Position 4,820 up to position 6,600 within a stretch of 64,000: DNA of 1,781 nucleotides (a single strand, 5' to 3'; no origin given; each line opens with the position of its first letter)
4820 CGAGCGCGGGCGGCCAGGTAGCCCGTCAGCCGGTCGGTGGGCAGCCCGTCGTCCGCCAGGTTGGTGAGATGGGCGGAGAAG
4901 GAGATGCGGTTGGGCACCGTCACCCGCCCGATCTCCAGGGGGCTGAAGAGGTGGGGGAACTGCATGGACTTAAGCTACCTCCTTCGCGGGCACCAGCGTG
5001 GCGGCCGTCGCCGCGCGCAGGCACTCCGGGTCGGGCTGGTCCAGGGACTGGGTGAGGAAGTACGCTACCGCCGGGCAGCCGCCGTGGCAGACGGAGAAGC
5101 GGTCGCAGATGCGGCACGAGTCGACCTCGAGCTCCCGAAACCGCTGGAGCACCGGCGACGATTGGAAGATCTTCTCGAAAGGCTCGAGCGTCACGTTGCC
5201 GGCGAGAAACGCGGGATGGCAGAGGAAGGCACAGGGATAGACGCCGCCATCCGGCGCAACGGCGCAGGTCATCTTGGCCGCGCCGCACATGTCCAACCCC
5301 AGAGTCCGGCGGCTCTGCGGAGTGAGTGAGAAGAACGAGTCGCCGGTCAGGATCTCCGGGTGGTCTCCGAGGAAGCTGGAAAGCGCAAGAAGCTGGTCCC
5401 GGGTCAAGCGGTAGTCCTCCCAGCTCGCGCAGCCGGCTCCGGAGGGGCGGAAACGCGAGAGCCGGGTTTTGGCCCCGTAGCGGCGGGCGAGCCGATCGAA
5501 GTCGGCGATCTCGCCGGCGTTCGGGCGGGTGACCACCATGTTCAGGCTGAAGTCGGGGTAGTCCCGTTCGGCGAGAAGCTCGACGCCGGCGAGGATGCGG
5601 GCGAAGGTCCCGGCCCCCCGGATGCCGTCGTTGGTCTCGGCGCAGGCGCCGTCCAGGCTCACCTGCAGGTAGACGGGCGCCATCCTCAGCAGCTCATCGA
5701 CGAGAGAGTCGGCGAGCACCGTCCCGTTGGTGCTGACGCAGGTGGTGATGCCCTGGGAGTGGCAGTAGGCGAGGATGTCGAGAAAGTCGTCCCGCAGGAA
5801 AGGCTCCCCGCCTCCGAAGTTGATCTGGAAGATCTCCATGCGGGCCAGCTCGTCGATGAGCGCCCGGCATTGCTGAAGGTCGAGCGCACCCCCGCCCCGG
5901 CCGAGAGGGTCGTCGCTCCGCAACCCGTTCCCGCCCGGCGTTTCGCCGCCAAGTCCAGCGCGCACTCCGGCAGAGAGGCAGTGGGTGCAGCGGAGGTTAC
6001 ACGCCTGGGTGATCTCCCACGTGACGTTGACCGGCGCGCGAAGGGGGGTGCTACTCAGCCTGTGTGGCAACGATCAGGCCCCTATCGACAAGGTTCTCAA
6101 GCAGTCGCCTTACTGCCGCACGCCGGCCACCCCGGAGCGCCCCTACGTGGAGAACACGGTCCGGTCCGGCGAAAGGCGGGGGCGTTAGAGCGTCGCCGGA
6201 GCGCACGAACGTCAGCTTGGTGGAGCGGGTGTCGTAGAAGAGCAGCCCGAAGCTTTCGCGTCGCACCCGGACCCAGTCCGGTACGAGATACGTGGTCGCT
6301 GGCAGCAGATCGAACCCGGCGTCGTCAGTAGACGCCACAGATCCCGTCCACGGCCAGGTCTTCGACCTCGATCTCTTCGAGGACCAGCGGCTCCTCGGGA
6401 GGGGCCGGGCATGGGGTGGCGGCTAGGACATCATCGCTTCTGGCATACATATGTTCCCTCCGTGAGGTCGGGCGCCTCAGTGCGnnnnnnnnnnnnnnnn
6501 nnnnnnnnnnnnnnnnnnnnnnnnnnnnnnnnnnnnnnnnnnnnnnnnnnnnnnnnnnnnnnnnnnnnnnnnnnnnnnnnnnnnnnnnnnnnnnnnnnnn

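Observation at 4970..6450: mftABC present but mftD, mftE and mftF absent from the neighbourhood; MftA core is the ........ variant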

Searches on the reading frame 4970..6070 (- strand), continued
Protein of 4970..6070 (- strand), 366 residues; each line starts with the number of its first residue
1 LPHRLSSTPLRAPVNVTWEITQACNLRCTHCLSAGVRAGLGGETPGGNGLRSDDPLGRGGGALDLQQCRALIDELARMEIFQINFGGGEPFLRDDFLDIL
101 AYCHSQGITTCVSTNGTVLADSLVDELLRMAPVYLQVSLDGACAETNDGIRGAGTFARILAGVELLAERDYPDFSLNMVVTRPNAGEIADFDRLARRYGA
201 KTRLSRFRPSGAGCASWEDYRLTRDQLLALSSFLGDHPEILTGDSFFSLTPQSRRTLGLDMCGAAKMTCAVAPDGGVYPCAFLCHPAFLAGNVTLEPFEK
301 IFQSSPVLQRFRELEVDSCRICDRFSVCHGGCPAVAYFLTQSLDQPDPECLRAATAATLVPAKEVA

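Call 39: get_annotated_region(hit=H12, flank=8000)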
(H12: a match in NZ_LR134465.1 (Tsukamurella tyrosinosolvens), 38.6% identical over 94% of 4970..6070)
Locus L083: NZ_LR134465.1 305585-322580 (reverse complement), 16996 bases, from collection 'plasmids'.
description: Tsukamurella tyrosinosolvens strain NCTC13231 plasmid 23, complete sequence
organism: Tsukamurella tyrosinosolvens (NCBI taxid 57704)
taxonomy: Bacteria; Actinomycetota; Actinomycetes; Mycobacteriales; Tsukamurellaceae; Tsukamurella; Tsukamurella tyrosinosolvens
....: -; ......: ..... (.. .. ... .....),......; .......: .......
typing (MOB-suite, as given by PLSDB): non-mobilizable
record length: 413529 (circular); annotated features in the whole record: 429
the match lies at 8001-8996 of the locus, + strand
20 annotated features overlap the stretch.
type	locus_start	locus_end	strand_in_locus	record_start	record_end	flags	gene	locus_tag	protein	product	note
CDS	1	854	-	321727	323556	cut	-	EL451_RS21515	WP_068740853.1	DUF3556 domain-containing protein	-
CDS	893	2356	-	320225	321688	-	-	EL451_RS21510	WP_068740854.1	AMP-binding protein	-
CDS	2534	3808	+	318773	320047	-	-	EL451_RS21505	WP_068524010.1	helix-turn-helix domain-containing protein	-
CDS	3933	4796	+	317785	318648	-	-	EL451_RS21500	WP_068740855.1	SDR family oxidoreductase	-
CDS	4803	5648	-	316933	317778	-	-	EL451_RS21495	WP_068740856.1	helix-turn-helix transcriptional regulator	-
CDS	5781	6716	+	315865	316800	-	-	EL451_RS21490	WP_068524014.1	alpha/beta hydrolase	-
CDS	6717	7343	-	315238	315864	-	mftR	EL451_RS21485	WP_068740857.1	mycofactocin system transcriptional regulator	GO:0006355 - regulation of DNA-templated transcription [Evidence IEA]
CDS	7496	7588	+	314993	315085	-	mftA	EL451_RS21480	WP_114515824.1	mycofactocin precursor MftA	GO:0140604 - mycofactocin biosynthetic process [Evidence IEA]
CDS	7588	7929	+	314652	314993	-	mftB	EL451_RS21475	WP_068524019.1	mycofactocin biosynthesis chaperone MftB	GO:0140604 - mycofactocin biosynthetic process [Evidence IEA]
CDS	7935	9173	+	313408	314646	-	mftC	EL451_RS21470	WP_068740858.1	mycofactocin radical SAM maturase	GO:0140604 - mycofactocin biosynthetic process [Evidence IEA]; GO:0031179 - peptide modification [Evidence IEA]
CDS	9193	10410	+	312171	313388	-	mftD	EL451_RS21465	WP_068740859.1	pre-mycofactocin synthase MftD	GO:0140604 - mycofactocin biosynthetic process [Evidence IEA]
CDS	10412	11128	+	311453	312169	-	mftE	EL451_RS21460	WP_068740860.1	mycofactocin biosynthesis peptidyl-dipeptidase MftE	GO:0140604 - mycofactocin biosynthetic process [Evidence IEA]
CDS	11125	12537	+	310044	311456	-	mftF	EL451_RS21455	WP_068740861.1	mycofactocin biosynthesis glycosyltransferase MftF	GO:0140604 - mycofactocin biosynthetic process [Evidence IEA]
CDS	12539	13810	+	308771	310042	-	mftG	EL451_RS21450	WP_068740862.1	mycofactocin system GMC family oxidoreductase MftG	-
CDS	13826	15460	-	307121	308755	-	-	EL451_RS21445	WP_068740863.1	dihydroxyacetone kinase family protein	-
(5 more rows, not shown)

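Call 40: get_annotated_region(hit=H9, flank=8000)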
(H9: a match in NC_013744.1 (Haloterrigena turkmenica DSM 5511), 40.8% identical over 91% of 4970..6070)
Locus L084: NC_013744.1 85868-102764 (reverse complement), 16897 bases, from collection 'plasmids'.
description: Haloterrigena turkmenica DSM 5511 plasmid pHTUR01, complete sequence
organism: Haloterrigena turkmenica DSM 5511 (NCBI taxid 543526)
taxonomy: Archaea; Euryarchaeota; Halobacteria; Halobacteriales; Natrialbaceae; Haloterrigena; Haloterrigena turkmenica; Haloterrigena turkmenica DSM 5511
host: -; source: -; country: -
typing (MOB-suite, as given by PLSDB): non-mobilizable
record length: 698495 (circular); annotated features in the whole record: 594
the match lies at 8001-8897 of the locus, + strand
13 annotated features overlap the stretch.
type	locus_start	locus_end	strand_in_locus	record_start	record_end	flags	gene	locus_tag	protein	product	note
CDS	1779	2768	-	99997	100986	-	-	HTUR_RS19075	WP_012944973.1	hydroxyacid dehydrogenase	-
CDS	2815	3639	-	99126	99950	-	-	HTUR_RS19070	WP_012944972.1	sugar phosphate isomerase/epimerase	-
CDS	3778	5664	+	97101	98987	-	-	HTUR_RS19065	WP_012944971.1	heparinase II/III family protein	-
CDS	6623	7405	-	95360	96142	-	mftE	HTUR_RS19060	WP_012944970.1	mycofactocin biosynthesis peptidyl-dipeptidase MftE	GO:0140604 - mycofactocin biosynthetic process [Evidence IEA]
CDS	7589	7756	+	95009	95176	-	mftA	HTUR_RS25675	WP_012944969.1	mycofactocin precursor MftA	GO:0140604 - mycofactocin biosynthetic process [Evidence IEA]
CDS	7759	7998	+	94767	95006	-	mftB2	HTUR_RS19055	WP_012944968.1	mycofactocin biosynthesis chaperone MftB2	-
CDS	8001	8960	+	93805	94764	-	mftC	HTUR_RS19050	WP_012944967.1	mycofactocin radical SAM maturase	GO:0140604 - mycofactocin biosynthetic process [Evidence IEA]; GO:0031179 - peptide modification [Evidence IEA]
CDS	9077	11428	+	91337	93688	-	mftF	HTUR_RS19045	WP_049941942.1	mycofactocin biosynthesis glycosyltransferase MftF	GO:0140604 - mycofactocin biosynthetic process [Evidence IEA]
CDS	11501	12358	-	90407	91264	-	-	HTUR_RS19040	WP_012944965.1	electron transfer flavoprotein alpha/beta- subunit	-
CDS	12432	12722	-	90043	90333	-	-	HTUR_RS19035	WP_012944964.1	4Fe-4S ferredoxin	-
CDS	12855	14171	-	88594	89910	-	-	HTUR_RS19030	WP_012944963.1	FAD-dependent oxidoreductase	-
CDS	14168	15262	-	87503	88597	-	-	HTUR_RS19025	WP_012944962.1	electron transfer flavoprotein subunit alpha/FixB family protein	-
CDS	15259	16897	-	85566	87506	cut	-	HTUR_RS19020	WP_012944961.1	FAD-dependent oxidoreductase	-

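Call 47: search_dna_similar(query=L082:5617-6846:-, collection=plasmids, mode=protein, max_evalue=1e-60, max_rows=30)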
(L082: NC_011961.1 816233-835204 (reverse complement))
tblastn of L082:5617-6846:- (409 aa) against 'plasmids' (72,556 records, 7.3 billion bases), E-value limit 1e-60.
Records with a match: 6; places in all: 6; records where one place covers at least 80% of the query: 4.
Best place of each record, by identity: >=99% 1; 60-80% 3; <60% 2.
By first word of the organism name: Sphingopyxis 2; Thermomicrobium 1; Streptomyces 1; Mycolicibacterium 1; Tsukamurella 1.
By predicted mobility (MOB-suite, as given by PLSDB): non-mobilizable 5; mobilizable 1.
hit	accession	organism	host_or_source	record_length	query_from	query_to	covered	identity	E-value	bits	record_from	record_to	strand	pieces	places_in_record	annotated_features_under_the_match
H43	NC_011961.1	Thermomicrobium roseum DSM 5159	-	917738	1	409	100%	100.0%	0e+0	756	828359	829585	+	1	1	mftD: pre-mycofactocin synthase MftD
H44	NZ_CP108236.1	Streptomyces sp. NBC_00080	-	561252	7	406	98%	64.4%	9e-149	473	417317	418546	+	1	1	mftD: pre-mycofactocin synthase MftD | mftE: mycofactocin biosynthesis peptidyl-dipeptidase MftE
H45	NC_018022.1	Mycolicibacterium chubuense NBB4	-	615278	1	392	96%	65.6%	1e-151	481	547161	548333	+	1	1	mftD: pre-mycofactocin synthase MftD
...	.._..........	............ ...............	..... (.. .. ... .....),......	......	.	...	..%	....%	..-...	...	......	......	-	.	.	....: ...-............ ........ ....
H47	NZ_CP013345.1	Sphingopyxis macrogoltabida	whole organism,activated sludge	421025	110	387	68%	52.3%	9e-84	286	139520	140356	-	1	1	none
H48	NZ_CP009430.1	Sphingopyxis macrogoltabida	soil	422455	110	387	68%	52.3%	9e-84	286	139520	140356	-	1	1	none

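Call 55: search_protein_families(library=pfam, proteins=[L010:18396-18749:+, L010:19374-20231:-, L010:20221-21145:+, L001:13538-14717:+, L006:19807-21015:-, L006:19798-20412:+, L007:18685-19539:-, L008:19222-20286:+, L009:19520-20221:+, L071:18158-19339:-], max_evalue=0.001)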
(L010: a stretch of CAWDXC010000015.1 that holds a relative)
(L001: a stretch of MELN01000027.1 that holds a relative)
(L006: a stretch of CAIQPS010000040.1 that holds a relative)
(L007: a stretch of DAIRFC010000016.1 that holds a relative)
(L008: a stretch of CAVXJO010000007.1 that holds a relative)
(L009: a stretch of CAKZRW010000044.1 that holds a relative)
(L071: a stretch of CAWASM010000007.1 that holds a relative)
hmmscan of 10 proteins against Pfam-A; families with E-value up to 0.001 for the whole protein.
L010:18396-18749:+ (117 aa): 2 families
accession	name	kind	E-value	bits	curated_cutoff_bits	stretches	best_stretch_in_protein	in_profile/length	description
PF00355.32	Rieske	-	3.8e-17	62.4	20.3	1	4-81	2-79/88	Rieske [2Fe-2S] domain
PF13806.12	Rieske_2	-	2.6e-08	34.2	27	1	4-114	2-103/104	Rieske-like [2Fe-2S] domain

L010:19374-20231:- (285 aa): 1 family
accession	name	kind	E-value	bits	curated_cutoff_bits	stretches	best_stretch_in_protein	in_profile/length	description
PF01522.26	Polysacc_deac_1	-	3.2e-10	40.5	23.1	1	83-217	3-109/124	Polysaccharide deacetylase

L010:20221-21145:+ (308 aa): 4 families
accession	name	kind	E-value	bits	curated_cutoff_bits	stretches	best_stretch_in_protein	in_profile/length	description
PF13641.12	Glyco_tranf_2_3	-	1.8e-19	71.1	27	1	68-288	1-212/230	Glycosyltransferase like family 2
PF00535.33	Glycos_transf_2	-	3.2e-16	60.2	23.3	1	72-250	2-167/168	Glycosyl transferase family 2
PF13506.12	Glyco_transf_21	-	6.6e-16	58.7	21.7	1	136-299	12-167/174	Glycosyl transferase family 21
PF13632.12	Glyco_trans_2_3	-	0.00049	20.4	27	0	162-277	1-113/198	Glycosyl transferase family group 2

L001:13538-14717:+ (393 aa): 6 families
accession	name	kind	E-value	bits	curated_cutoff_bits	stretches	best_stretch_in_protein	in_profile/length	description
PF13426.13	PAS_9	-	1.4e-17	64.2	27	2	181-279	2-103/103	PAS domain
PF08448.16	PAS_4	-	7.3e-14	52.4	23.1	1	43-158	2-108/110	PAS fold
PF13188.13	PAS_8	-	6.4e-12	45.4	21.8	1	171-211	2-44/65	PAS domain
PF00989.32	PAS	-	3.1e-11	43.7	22.6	1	172-262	3-97/113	PAS fold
PF08447.18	PAS_3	-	2.7e-05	24.8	25.6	0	345-392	32-78/89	PAS fold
PF24820.1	Diguanyl_cycl_sensor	-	0.00089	19.6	28.1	0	182-265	8-100/109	Diguanylate cyclase-like sensor domain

L006:19807-21015:- (402 aa): 6 families
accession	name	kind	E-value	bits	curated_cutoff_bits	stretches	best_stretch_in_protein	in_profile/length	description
PF02579.22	Nitro_FeMo-Co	-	2.9e-16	60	26.3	1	292-379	3-92/94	Dinitrogenase iron-molybdenum cofactor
PF02001.22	DUF134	-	1.8e-13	51.3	27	1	155-248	3-94/98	Protein of unknown function DUF134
PF04545.22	Sigma70_r4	-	1.4e-05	25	24.1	1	192-228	8-44/50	Sigma-70, region 4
PF12802.13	MarR_2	-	7.1e-05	23.3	27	1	193-228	7-44/61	MarR family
PF13560.12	HTH_31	-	0.00025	21.7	27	1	203-234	13-44/64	Helix-turn-helix domain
PF13384.12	HTH_23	-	0.00034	20.8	24.6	0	195-227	9-40/50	Homeodomain-like domain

L006:19798-20412:+ (204 aa): 0 families

L007:18685-19539:- (284 aa): 1 family
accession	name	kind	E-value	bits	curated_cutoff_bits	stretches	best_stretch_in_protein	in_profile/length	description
PF02645.21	DegV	-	9.3e-70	235.6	27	1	3-279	1-278/280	Uncharacterised protein, DegV family COG1307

L008:19222-20286:+ (354 aa): 1 family
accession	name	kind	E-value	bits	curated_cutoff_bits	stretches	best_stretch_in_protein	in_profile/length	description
PF00753.33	Lactamase_B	-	5.9e-11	43.1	22.7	1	60-248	4-196/196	Metallo-beta-lactamase superfamily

L009:19520-20221:+ (233 aa): 0 families

L071:18158-19339:- (393 aa): 3 families
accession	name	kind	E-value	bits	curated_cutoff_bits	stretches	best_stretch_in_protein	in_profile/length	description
PF02518.31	HATPase_c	-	9.7e-21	74.7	26.4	1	112-233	2-110/111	Histidine kinase-, DNA gyrase B-, and HSP90-like ATPase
PF00072.30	Response_reg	-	5.5e-16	59.2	30.2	1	256-368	1-110/111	Response regulator receiver domain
PF00512.31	HisKA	-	3e-10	40.4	26.9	1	4-69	2-65/66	His Kinase A (phospho-acceptor) domain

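Call 64: search_protein_families(library=pfam, proteins=[L043:1539-3263:+, L044:12658-13875:+, L038:3159-4394:+, L012:8261-8974:-, L059:1718-3103:+, L070:19220-20035:+, L029:6434-7594:+, L029:7753-8604:+, L033:2883-3563:+, L032:7613-8395:+], max_evalue=0.0001)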
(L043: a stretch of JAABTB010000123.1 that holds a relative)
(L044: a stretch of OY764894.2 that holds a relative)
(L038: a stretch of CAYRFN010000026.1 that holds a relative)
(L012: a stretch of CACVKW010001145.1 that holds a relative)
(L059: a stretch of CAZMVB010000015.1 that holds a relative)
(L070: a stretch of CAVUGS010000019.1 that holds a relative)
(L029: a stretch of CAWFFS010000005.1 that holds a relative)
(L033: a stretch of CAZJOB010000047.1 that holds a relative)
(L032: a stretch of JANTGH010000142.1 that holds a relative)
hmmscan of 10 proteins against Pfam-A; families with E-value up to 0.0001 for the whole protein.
L043:1539-3263:+ (574 aa): 2 families
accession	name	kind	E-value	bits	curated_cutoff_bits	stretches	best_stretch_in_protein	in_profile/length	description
PF01314.23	AFOR_C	-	4.6e-75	253.6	27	1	223-561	1-353/385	Aldehyde ferredoxin oxidoreductase, domains 2 & 3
PF02730.20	AFOR_N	-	2.7e-60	203.9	29.8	1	4-207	2-198/199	Aldehyde ferredoxin oxidoreductase, N-terminal domain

L044:12658-13875:+ (405 aa): 3 families
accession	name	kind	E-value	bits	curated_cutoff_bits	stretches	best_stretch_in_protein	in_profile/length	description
PF00465.25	Fe-ADH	-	8.4e-38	130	31.3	1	20-197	3-168/168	Iron-containing alcohol dehydrogenase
PF25137.1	ADH_Fe_C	-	1.6e-36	126.3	27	1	209-403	2-192/194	Fe-containing alcohol dehydrogenase family, C-terminal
PF13685.12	Fe-ADH_2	-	1.1e-06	29.2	28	1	25-115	4-93/149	Iron-containing alcohol dehydrogenase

L038:3159-4394:+ (411 aa): 2 families
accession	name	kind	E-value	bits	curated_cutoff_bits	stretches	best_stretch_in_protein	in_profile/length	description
PF13458.12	Peripla_BP_6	-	8.4e-39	134.6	31.7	1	40-372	2-325/343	Periplasmic binding protein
PF13433.12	Peripla_BP_5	-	6.1e-14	52.3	27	2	199-372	146-323/363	Periplasmic binding protein domain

L012:8261-8974:- (237 aa): 0 families

L059:1718-3103:+ (461 aa): 7 families
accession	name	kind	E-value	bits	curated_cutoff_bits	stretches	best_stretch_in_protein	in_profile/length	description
PF00158.32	Sigma54_activat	-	3.3e-69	232.3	20.2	1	145-311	1-167/168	Sigma-54 interaction domain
PF00072.30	Response_reg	-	2e-28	99.2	30.2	1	6-115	1-109/111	Response regulator receiver domain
PF25601.1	AAA_lid_14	-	2.9e-25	88.3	27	1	317-397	1-81/87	AAA+ ATPase lid domain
PF14532.12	Sigma54_activ_2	-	3.6e-24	86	25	1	146-316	1-138/138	Sigma-54 interaction domain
PF02954.25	HTH_8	-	3.4e-14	52.7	22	1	415-455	2-42/42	Bacterial regulatory protein, Fis family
PF00004.35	AAA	-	1.3e-05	26.1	21.2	1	169-301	1-126/131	ATPase family associated with various cellular activities (AAA)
PF07728.20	AAA_5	-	4.2e-05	24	22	0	169-288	2-124/139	AAA domain (dynein-related subfamily)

L070:19220-20035:+ (271 aa): 4 families
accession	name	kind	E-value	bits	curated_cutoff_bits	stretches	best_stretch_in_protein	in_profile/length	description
PF13561.12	adh_short_C2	-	2.1e-63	214.5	27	1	15-254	6-236/236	Enoyl-(Acyl carrier protein) reductase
PF00106.31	adh_short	-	2.7e-56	190.6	26.6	1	6-192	1-189/195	short chain dehydrogenase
PF08659.16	KR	-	1.3e-10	41.9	22.6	1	7-156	2-153/180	KR domain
PF23441.1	SDR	-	7.5e-08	32.5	27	1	4-255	6-257/258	SDR-like rossmann domain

L029:6434-7594:+ (386 aa): 3 families
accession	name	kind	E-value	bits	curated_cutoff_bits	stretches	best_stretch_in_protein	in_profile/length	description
PF22691.2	Thiolase_C_1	-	1.3e-38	132.5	28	1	256-375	20-137/144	Thiolase C-terminal domain-like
PF00108.29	Thiolase_N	-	2.1e-17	63.8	26.4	1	4-221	1-259/260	Thiolase, N-terminal domain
PF02803.24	Thiolase_C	-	1.3e-10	41.4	27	1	258-356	26-106/123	Thiolase, C-terminal domain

L029:7753-8604:+ (283 aa): 5 families
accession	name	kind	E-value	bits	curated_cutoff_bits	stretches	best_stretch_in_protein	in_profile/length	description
PF02737.24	3HCDH_N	-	1.2e-61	208.3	22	1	5-183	1-179/180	3-hydroxyacyl-CoA dehydrogenase, NAD binding domain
PF00725.27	3HCDH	-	6.3e-30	104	22.1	1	186-282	1-97/97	3-hydroxyacyl-CoA dehydrogenase, C-terminal domain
PF03446.21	NAD_binding_2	-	1.5e-05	25.5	21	1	5-57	1-43/161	NAD binding domain of 6-phosphogluconate dehydrogenase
PF00070.33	Pyr_redox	-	4.3e-05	24.4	22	1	5-60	1-56/82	Pyridine nucleotide-disulphide oxidoreductase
PF07992.20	Pyr_redox_2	-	6.7e-05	22.9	26.1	1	4-71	143-210/291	Pyridine nucleotide-disulphide oxidoreductase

L033:2883-3563:+ (226 aa): 1 family
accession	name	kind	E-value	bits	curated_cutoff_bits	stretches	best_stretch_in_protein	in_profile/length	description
PF13577.12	SnoaL_4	-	6.3e-27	94.5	24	1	29-156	3-125/126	SnoaL-like domain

L032:7613-8395:+ (260 aa): 2 families
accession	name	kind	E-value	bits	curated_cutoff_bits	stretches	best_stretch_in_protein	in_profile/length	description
PF14537.11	Cytochrom_c3_2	-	6.9e-07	30.1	25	0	80-137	7-65/79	Cytochrome c3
PF14522.11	Cytochrome_C7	-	1.3e-06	28.6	24.8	1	48-109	3-67/67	Cytochrome c7 and related cytochrome c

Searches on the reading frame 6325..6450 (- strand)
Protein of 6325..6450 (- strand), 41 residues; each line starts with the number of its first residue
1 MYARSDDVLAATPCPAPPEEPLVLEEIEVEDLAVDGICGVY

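Call 3: search_protein_families(library=ncbifam, proteins=[window:6325-6450:-], max_evalue=0.01)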
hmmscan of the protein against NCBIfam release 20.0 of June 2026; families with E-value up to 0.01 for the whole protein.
window:6325-6450:- (41 aa): 2 families
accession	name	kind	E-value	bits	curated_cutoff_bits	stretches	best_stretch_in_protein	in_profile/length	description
NF040489.1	variant_MftA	exception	5.4e-10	39.4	30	1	19-41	1-23/23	variant-type mycofactocin precursor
TIGR03969.1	mycofactocin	equivalog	4.7e-06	26.3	25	1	19-41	1-23/23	mycofactocin precursor MftA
